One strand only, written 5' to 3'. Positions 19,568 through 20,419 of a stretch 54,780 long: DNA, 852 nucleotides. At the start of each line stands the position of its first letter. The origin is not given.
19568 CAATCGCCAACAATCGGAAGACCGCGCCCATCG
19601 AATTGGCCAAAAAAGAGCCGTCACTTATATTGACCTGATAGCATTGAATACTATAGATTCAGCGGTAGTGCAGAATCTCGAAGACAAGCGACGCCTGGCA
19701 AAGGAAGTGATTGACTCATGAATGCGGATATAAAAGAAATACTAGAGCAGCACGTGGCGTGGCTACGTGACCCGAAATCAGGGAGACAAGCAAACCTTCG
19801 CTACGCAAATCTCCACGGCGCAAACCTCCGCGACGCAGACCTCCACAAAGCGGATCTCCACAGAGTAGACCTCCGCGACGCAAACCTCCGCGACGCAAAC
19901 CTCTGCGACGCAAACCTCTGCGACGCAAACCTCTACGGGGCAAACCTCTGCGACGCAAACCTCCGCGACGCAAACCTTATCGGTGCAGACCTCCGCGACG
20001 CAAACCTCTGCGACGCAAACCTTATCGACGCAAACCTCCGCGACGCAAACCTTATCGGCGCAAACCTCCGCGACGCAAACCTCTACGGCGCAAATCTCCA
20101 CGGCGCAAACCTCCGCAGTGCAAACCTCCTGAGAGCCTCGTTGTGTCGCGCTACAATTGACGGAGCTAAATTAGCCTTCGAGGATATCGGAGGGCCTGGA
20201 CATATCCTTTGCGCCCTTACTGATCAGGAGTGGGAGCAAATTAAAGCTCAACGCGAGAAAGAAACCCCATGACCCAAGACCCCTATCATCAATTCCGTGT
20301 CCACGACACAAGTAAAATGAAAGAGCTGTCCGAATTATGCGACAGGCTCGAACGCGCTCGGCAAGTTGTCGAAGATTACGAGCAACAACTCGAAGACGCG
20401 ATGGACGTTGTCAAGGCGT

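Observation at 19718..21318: SNF2 helicase translationally coupled to a pentapeptide-repeat / unknown / pentapeptide-repeat cassette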

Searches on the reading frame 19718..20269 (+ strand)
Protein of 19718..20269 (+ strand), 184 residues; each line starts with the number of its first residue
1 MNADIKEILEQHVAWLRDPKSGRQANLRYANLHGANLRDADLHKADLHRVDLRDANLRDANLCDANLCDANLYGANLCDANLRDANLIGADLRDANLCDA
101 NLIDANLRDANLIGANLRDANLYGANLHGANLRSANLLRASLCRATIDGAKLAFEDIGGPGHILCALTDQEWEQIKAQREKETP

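Call 4: search_protein_families(library=pfam, proteins=[window:19718-20269:+], max_evalue=0.01)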
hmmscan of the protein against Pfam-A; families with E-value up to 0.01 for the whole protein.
window:19718-20269:+ (184 aa): 3 families
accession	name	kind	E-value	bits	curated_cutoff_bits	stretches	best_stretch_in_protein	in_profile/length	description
PF00805.28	Pentapeptide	-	8.7e-39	131.1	20.2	4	80-119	1-40/40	Pentapeptide repeats (8 copies)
PF13599.13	Pentapeptide_4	-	2.3e-14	53.6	38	2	77-151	3-77/78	Pentapeptide repeat region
PF13576.12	Pentapeptide_3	-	2.3e-11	44.2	27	0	34-75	3-47/48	Pentapeptide repeats (9 copies)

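Call 17: search_dna_similar(query=window:19718-20269:+, collection=phages, mode=protein, max_rows=60, max_evalue=0.00001)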
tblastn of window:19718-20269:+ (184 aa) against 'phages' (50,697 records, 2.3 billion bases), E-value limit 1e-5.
Records with a match: 481; places in all: 1579; records where one place covers at least 80% of the query: 91.
Best place of each record, by identity: 60-80% 11; <60% 470.
By first word of the organism name: Mycobacterium 152; Rheinheimera 110; Staphylococcus 79; Listeria 36; Salmonella 20; Ralstonia 16; Acinetobacter 11; Caulobacter 7; Corynebacterium 7; Microcystis 7; and 22 more.
By host as written in the record: Rheinheimera sp. BAL341 110; Mycobacterium smegmatis mc2 155 108; Listeria monocytogenes 30; Staphylococcus aureus 24; - 19; Mycobacterium smegmatis mc2155 17; Mycobacterium smegmatis mc#155 17; Corynebacterium vitaeruminis NCIB 9291 7; and 80 more.
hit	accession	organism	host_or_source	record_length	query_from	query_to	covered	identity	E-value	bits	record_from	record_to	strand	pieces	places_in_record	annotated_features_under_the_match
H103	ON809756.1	Salmonella phage Salfasec13b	Salmonella enterica subsp. enterica ...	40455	2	178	96%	52.5%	4e-37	140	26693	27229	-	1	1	pentapeptide repeat protein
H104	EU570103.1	Salmonella phage epsilon34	Salmonella enterica subsp. enterica ...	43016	2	182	98%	51.0%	3e-16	145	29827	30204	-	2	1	42: Conserved hypothetical protein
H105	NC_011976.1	Salmonella phage epsilon34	Salmonella enterica subsp. enterica ...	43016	2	182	98%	51.0%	3e-16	145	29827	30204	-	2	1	42: pentapeptide repeat-containing protein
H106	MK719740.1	Rheinheimera phage vB_RspM_Barba25A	Rheinheimera sp. BAL341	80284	8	183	96%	51.3%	1e-11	127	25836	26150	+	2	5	pentapeptide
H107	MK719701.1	Rheinheimera phage vB_RspM_Barba1A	Rheinheimera sp. BAL341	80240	8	175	91%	53.2%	4e-17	163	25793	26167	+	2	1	pentapeptide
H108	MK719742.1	Rheinheimera phage vB_RspM_Barba26A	Rheinheimera sp. BAL341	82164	8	175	91%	52.2%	7e-18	166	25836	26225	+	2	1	pentapeptide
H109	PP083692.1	Salmonella phage NM-3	Salmonella sp.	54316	2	178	96%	49.4%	6e-29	117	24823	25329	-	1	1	pentapeptide repeat family protein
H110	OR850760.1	Salmonella phage S.Inf 5-2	Salmonella enterica subsp. enterica ...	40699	23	178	85%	55.8%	5e-17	149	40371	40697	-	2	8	record has no annotation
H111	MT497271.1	Rheinheimera phage vB_RspM_barba_12-9E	Rheinheimera sp. BAL341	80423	8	160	83%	56.3%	5e-15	139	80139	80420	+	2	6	hypothetical protein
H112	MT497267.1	Rheinheimera phage vB_RspM_barba_12-9A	Rheinheimera sp. BAL341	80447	8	160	83%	56.3%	2e-13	135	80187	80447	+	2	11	hypothetical protein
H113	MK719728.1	Rheinheimera phage vB_RspM_Barba17S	Rheinheimera sp. BAL341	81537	8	175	91%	51.2%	4e-29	118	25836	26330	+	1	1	pentapeptide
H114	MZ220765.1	Edwardsiella phage PVN06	Edwardsiella ictaluri strain E1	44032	4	183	98%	47.3%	1e-31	125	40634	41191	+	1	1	hypothetical protein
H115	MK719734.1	Rheinheimera phage vB_RspM_Barba21S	Rheinheimera sp. BAL341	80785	8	175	91%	50.6%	1e-27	113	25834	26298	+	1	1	pentapeptide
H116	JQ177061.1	Vibrio phage CP-T1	Vibrio cholerae ElTor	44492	4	157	84%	55.0%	3e-16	143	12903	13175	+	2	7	hypothetical protein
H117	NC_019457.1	Vibrio phage CP-T1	Vibrio cholerae ElTor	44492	4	157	84%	55.0%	3e-16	143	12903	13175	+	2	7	hypothetical protein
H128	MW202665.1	Caudoviricetes sp.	Manatee Spring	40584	9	159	82%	54.2%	6e-29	117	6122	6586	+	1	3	pentapeptide repeats containing protein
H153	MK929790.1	Caulobacter phage RW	Caulobacter vibrioides CB15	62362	25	159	73%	55.6%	8e-28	114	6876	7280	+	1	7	pentapeptide repeat family protein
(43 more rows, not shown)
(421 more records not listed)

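Call 23: search_protein_families(library=phrogs, proteins=[window:19718-20269:+], max_evalue=0.001)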
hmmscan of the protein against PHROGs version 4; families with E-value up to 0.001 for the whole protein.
window:19718-20269:+ (184 aa): 10 families
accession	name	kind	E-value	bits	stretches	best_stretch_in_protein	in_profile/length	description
phrog_7713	-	unknown function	7.4e-55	184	4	2-62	6-67/103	-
phrog_923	-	unknown function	3.3e-35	122.1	2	3-112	770-881/990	-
phrog_31265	-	unknown function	2e-28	101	2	13-120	43-149/264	-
phrog_15350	-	unknown function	3.8e-22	79.8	1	25-145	105-224/494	-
phrog_31567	-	unknown function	1.9e-13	51.7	0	24-48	47-71/151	-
phrog_12514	-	unknown function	4.5e-11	43.7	1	25-66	204-245/287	-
phrog_30240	-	unknown function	1.7e-10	41.3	2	28-105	171-248/438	-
phrog_28766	-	tail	3e-08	33.4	1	76-155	145-225/472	tail fiber protein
phrog_29553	-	unknown function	2.3e-06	28.3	0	14-38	13-33/63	-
phrog_7653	-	unknown function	0.00036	20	0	26-115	217-307/782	-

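Call 28: get_annotated_region(hit=H153, flank=5000)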
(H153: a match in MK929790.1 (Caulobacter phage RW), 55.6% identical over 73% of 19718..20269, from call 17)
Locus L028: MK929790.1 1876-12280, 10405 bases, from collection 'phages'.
description: Caulobacter phage RW, complete genome.
organism: Caulobacter phage RW (NCBI taxid 2591034)
taxonomy: Viruses; Duplodnaviria; Heunggongvirae; Uroviricota; Caudoviricetes
host: Caulobacter vibrioides CB15; source: -; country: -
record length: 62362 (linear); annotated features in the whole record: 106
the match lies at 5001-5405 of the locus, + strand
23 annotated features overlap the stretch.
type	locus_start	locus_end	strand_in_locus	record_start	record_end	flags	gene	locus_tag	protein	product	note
CDS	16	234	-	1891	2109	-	-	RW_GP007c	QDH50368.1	hypothetical protein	-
CDS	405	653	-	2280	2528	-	-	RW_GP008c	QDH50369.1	hypothetical protein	-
CDS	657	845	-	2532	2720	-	-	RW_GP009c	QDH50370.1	hypothetical protein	-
CDS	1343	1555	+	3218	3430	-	-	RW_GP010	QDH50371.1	hypothetical protein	-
CDS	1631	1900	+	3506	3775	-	-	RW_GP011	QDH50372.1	hypothetical protein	-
CDS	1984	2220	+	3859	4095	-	-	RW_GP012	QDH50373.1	hypothetical protein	-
CDS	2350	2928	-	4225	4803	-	-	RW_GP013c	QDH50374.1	hypothetical protein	-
CDS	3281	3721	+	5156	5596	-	-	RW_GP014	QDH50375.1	hypothetical protein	-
CDS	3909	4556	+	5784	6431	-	-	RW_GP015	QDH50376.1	hypothetical protein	-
CDS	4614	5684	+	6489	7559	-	-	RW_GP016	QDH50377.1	pentapeptide repeat family protein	-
CDS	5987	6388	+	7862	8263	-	-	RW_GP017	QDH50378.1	hypothetical protein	-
CDS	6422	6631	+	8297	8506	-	-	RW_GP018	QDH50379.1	hypothetical protein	-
CDS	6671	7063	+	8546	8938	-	-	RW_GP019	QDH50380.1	hypothetical protein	-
CDS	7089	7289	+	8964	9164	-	-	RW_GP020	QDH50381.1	hypothetical protein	-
CDS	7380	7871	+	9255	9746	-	-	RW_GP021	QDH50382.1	hypothetical protein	-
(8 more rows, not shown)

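Call 29: get_annotated_region(hit=H128, flank=5000)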
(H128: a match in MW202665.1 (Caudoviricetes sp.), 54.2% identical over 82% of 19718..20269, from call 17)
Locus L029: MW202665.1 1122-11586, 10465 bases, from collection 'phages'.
description: Podoviridae sp. isolate ctXG1253, complete genome.
organism: Caudoviricetes sp. (NCBI taxid 2832643)
taxonomy: Viruses; Duplodnaviria; Heunggongvirae; Uroviricota; Caudoviricetes
host: -; source: Manatee Spring; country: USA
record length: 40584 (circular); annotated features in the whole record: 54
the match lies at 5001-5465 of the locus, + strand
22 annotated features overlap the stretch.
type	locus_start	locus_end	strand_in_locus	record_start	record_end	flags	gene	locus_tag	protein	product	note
CDS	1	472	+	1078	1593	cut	-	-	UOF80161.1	terminase small subunit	-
CDS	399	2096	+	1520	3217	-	-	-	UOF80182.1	terminase large subunit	-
CDS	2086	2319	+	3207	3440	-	-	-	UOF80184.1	hypothetical protein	-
CDS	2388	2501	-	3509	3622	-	-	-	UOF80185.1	glyceraldehyde-3-phosphate dehydrogenase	-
CDS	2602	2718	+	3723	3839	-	-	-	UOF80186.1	hypothetical protein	-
CDS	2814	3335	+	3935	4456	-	-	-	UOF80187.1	hypothetical protein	-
CDS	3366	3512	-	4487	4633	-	-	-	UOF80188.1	hypothetical protein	-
CDS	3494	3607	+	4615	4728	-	-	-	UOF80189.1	hypothetical protein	-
CDS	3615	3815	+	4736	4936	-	-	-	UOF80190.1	hypothetical protein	-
CDS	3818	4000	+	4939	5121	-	-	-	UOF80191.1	proline utilization transcription activatoR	-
CDS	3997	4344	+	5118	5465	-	-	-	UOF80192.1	hypothetical protein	-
CDS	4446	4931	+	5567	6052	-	-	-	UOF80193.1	hypothetical protein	-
CDS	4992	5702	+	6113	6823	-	-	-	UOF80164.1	pentapeptide repeats containing protein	-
CDS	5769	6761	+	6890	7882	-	-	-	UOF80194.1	sacsin-beta sandwich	-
CDS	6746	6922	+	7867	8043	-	-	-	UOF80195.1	hypothetical protein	-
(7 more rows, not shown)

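Call 30: get_annotated_region(hit=H105, flank=4000)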
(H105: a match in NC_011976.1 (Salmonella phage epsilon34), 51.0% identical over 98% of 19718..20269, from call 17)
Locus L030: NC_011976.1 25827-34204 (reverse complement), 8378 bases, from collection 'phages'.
description: Salmonella phage epsilon34, complete genome.
organism: Salmonella phage epsilon34 (NCBI taxid 348058)
taxonomy: Viruses; Duplodnaviria; Heunggongvirae; Uroviricota; Caudoviricetes; Lederbergvirus
host: Salmonella enterica subsp. enterica serovar Anatum; source: -; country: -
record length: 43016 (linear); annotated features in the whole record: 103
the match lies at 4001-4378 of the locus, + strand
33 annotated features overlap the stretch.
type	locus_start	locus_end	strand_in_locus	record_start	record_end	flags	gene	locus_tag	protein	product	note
CDS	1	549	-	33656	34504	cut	50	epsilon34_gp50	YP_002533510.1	replication protein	sequence similarity to YP_224197.1 gp59 [Salmonella typhimurium bacteriophage ES18], and NP_040631.1 DNA replication ...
protein_bind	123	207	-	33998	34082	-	50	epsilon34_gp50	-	Gene 50 protein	putative origin of replication and site of gene 50 protein binding by phage lambda sequence similarity.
CDS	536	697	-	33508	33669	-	49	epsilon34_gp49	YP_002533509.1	hypothetical protein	sequence similarity to YP_006382.1 ORF27 [Salmonella typhimurium bacteriophage ST104], NP_958217.1 gene 42 protein ...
CDS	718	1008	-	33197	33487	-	48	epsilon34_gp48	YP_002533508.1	CII-like transcriptional activator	mutation present in sequenced genome that likely inactivates this protein.sequence similarity to RPC2_LAMBD Regulatory ...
misc_feature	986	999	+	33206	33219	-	-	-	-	-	putative P22 C1-binding (or lambda C2) site within for Pre (-35)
regulatory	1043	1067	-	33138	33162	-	-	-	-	terminator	putative transcriptional terminator tR1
misc_feature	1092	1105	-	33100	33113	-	-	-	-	-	putative NutR - boxB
CDS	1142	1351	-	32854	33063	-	47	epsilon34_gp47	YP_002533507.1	helix-turn-helix domain-containing protein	sequence similarity to NP_050523.1 similar to C2 of bacteriophage L [Bacteriophage VT2-Sa], and NP_720300.1 Cro ...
regulatory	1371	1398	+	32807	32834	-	-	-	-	promoter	PR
misc_feature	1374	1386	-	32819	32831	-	-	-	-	-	potential repressor-binding site (OR1)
misc_feature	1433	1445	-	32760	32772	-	-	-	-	-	potential repressor-binding site (OR2)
CDS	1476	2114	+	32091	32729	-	46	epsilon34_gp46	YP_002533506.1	LexA family transcriptional regulator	Mutation present in sequenced genome that likely inactivates this protein; sequence similarity to CAC95084.1 repressor ...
CDS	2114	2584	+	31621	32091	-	45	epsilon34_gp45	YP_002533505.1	hypothetical protein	-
CDS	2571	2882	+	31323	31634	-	44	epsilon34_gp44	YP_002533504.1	hypothetical protein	-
misc_feature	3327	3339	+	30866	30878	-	-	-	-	-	potential repressor-binding site (OL2)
CDS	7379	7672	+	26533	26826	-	33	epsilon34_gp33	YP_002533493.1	abc2 anti-RecBCD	sequence similarity to NP_059594.1 Abc2 [Enterobacteria phage P22], NP_720289.1 Abc2 [Salmonella typhimurium ...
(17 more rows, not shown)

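Call 48: search_solved_structures(query=window:19718-20269:+, max_evalue=0.00001)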
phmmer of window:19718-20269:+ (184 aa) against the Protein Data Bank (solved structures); distinct sequences matched with E-value up to 0.00001: 25.
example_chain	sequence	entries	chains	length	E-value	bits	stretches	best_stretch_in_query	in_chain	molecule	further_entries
4yei_A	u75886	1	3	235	2.1e-46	161.3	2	24-145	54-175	beta1mut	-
5dra_A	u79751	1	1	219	5.2e-43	150.2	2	5-151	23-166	3beta1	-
4yc5_A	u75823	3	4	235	2.6e-42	147.9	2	5-135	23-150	beta1 | beta1 protein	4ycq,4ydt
4yfo_A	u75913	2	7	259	3.6e-34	121.4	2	5-136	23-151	beta1_ex1 | 6beta1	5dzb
5dns_A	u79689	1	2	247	5.2e-29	104.6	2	51-143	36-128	t1428 beta1 loop design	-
5di5_A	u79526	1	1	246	6.5e-29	104.3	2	51-149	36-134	beta1 t801 loop variant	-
5dn0_A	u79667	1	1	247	1.3e-28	103.3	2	51-144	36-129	beta1 t1555 loop variant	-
5dqa_A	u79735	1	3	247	1.9e-28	102.8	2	51-149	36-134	t3284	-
3du1_X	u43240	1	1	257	1.6e-25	93.2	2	6-153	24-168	All3740 protein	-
2j8k_A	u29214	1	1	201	2.6e-22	82.8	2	47-132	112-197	NP275-NP276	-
6omx_A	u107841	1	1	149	3.3e-14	56.4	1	49-131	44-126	Alr5209 protein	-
2o6w_A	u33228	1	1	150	6e-13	52.3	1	32-137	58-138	Repeat Five Residue (Rfr) protein or pentapeptide repeat protein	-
9ngw_A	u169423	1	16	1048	2.4e-12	50.3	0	46-153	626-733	IcmE (DotG)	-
7muc_AG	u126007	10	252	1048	2.5e-12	50.3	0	46-153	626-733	IcmE protein | IcmE (DotG)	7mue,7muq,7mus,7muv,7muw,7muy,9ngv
3n90_A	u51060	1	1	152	1.1e-11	48.2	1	23-101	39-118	Thylakoid lumenal 15 kDa protein 1, chloroplastic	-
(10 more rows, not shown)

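Call 50: search_protein_families(library=ncbifam, proteins=[window:19718-20269:+], max_evalue=0.001)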
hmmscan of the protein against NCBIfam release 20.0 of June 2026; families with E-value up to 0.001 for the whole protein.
window:19718-20269:+ (184 aa): 16 families
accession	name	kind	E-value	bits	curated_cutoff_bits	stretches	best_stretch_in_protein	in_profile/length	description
NF052603.1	penta_Alr5209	equivalog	3.2e-27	94.9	125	2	9-97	5-95/113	Alr5209 family pentapeptide repeat protein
NF047416.1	penta_HetL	equivalog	3.7e-26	91.9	260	1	15-148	39-171/218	heterocyst differentiation pentapeptide repeat protein HetL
NF011744.0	PRK15197.1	equivalog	2.7e-23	82.6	274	2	24-117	158-251/291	SPI-2 type III secretion system effector PipB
NF011743.0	PRK15196.1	equivalog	3.8e-19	68.8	354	1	26-153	153-280/350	type III secretion system effector PipB2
NF012152.0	penta_rpt_QnrC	exception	1.6e-14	54.4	500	1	66-173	37-145/221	QnrC family quinolone resistance pentapeptide repeat protein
NF000056.3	penta_rpt_QnrS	exception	2e-13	50.5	460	2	90-172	62-144/218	QnrS family quinolone resistance pentapeptide repeat protein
NF033086.2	penta_rpt_Qnr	equivalog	2.8e-13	50.1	240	2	88-174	54-140/211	Qnr family pentapeptide repeat protein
NF000071.4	penta_rpt_QnrA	exception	1.4e-12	47.9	450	1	89-174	61-146/218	QnrA family quinolone resistance pentapeptide repeat protein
NF000421.1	penta_rpt_QnrVC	exception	2.5e-11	43.9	460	1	90-172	62-144/218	QnrVC family quinolone resistance pentapeptide repeat protein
NF000349.1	mfpA_AE000516.2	equivalog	4.2e-11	43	360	2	77-149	94-166/183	pentapeptide repeat protein MfpA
NF012151.0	penta_rpt_QnrAS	exception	8.6e-11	42.3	490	1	90-176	62-148/218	QnrAS family quinolone resistance pentapeptide repeat protein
NF033375.2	penta_rpt_QnrE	exception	3.6e-08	33.7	480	1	54-173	22-142/214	QnrE family quinolone resistance pentapeptide repeat protein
NF000420.1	penta_rpt_QnrB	exception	2e-07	31.2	460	1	61-172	29-141/214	QnrB family quinolone resistance pentapeptide repeat protein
NF038182.1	penta_rpt_SmQnr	exception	2.3e-07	30.9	460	0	70-122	145-197/215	SmQnr family pentapeptide repeat protein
NF033900.0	T4SS_IcmE_DotG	equivalog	3.7e-06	25.3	750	1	25-156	554-690/1008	type IVB secretion system protein DotG/IcmE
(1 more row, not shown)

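Call 51: search_protein_families(library=padloc, proteins=[window:19718-20269:+], max_evalue=0.001)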
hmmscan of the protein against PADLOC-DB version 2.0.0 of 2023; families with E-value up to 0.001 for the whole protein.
window:19718-20269:+ (184 aa): 0 families
